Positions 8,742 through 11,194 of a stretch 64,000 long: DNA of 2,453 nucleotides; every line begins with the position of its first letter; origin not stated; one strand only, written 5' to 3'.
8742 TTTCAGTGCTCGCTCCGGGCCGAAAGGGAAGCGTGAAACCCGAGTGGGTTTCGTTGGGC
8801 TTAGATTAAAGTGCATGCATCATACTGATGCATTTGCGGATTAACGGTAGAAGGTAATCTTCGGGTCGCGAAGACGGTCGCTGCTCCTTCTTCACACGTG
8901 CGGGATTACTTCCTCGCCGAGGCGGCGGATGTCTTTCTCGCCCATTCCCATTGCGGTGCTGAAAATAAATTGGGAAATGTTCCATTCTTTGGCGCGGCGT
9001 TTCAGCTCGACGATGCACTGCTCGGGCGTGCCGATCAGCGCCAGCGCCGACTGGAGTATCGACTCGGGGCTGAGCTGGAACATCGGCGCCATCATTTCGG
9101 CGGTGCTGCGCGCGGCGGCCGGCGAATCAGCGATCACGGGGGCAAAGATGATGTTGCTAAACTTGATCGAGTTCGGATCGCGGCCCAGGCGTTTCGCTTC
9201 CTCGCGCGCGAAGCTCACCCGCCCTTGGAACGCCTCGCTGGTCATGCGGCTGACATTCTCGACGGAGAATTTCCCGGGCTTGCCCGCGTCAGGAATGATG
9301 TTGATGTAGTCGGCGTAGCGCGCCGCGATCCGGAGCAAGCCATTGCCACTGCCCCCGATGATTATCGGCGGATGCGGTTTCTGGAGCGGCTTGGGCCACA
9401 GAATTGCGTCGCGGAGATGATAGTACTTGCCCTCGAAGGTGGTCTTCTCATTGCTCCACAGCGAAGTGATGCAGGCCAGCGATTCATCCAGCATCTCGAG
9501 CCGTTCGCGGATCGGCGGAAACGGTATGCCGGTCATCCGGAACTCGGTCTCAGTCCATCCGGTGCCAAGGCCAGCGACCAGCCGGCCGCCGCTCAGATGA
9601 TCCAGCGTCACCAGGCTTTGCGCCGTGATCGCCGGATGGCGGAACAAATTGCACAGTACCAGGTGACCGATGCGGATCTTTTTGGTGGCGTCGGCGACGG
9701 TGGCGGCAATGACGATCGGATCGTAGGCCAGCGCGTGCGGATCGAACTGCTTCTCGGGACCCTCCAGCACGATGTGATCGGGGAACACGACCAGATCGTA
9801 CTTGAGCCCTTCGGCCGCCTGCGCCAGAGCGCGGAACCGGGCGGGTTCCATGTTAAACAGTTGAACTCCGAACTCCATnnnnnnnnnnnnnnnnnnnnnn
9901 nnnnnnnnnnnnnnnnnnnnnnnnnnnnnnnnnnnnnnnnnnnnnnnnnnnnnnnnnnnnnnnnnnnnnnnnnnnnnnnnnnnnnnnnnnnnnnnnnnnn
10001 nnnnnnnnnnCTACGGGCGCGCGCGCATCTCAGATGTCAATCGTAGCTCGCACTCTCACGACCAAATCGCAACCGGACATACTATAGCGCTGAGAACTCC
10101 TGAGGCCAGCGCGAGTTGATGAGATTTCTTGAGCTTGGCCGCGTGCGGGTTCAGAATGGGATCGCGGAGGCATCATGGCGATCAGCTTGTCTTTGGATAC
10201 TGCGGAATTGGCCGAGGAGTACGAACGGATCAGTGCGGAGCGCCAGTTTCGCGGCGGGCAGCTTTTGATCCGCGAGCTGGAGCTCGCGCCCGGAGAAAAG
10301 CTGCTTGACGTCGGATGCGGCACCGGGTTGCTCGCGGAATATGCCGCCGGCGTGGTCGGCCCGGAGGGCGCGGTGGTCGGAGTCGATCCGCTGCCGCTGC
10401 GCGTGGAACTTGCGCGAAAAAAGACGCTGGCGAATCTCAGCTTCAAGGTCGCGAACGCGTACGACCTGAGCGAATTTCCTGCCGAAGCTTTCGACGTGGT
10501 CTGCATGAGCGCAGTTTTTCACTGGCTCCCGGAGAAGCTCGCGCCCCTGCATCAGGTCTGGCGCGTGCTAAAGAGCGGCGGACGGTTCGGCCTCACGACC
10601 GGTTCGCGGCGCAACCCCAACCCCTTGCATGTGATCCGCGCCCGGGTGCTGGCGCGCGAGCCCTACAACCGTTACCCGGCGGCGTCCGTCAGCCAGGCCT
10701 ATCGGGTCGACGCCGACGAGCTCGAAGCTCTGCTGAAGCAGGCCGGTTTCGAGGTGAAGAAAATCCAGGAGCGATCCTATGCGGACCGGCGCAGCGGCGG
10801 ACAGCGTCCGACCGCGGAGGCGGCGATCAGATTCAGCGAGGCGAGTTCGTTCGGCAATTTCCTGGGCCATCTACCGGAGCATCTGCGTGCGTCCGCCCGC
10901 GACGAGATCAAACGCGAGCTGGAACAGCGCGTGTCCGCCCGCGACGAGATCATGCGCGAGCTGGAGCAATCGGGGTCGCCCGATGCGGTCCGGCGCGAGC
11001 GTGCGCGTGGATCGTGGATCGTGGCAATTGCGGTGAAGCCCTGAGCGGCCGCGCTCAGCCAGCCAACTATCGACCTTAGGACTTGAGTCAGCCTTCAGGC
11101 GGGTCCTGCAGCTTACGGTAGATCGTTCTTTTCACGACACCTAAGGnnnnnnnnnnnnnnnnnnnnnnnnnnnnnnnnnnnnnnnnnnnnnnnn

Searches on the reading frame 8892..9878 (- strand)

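Call 63: search_protein_families(library=pfam, proteins=[window:8892-9878:-], max_evalue=0.0001)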
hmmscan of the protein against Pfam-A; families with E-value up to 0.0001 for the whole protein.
window:8892-9878:- (328 aa): 1 family
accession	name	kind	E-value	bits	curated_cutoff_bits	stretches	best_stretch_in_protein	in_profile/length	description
PF00296.26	Bac_luciferase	-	4.7e-49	167.9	27.9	1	11-264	21-245/314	Luciferase-like monooxygenase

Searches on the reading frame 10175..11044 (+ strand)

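Call 63: search_protein_families(library=pfam, proteins=[window:10175-11044:+], max_evalue=0.0001)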
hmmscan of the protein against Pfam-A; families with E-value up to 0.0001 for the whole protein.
window:10175-11044:+ (289 aa): 10 families
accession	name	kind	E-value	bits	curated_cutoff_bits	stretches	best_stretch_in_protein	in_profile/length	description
PF08241.18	Methyltransf_11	-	4.2e-19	69.4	21.2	1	44-138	1-93/95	Methyltransferase domain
PF13649.12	Methyltransf_25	-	4.8e-18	66.1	27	1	44-136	2-97/97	Methyltransferase domain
PF13847.12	Methyltransf_31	-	2.1e-17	63.6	27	1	39-163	3-127/145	Methyltransferase domain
PF13489.12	Methyltransf_23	-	1.1e-16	61.5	27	1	34-194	16-161/164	Methyltransferase domain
PF08242.18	Methyltransf_12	-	8.7e-15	55.7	30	1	44-138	1-98/98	Methyltransferase domain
PF01209.24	Ubie_methyltran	-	1e-12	48.4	20.1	1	38-194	46-215/233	ubiE/COQ5 methyltransferase family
PF01135.25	PCMT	-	2.3e-08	34.5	20.3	1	34-138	68-169/210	Protein-L-isoaspartate(D-aspartate) O-methyltransferase (PCMT)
PF05175.20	MTS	-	1.4e-06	28.5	23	1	26-116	18-109/170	Methyltransferase small domain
PF02353.26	CMAS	-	1.9e-05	24.5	27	1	23-142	46-166/273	Mycolic acid cyclopropane synthetase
PF06325.19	PrmA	-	3.3e-05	24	22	1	37-139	159-257/296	Ribosomal protein L11 methyltransferase (PrmA)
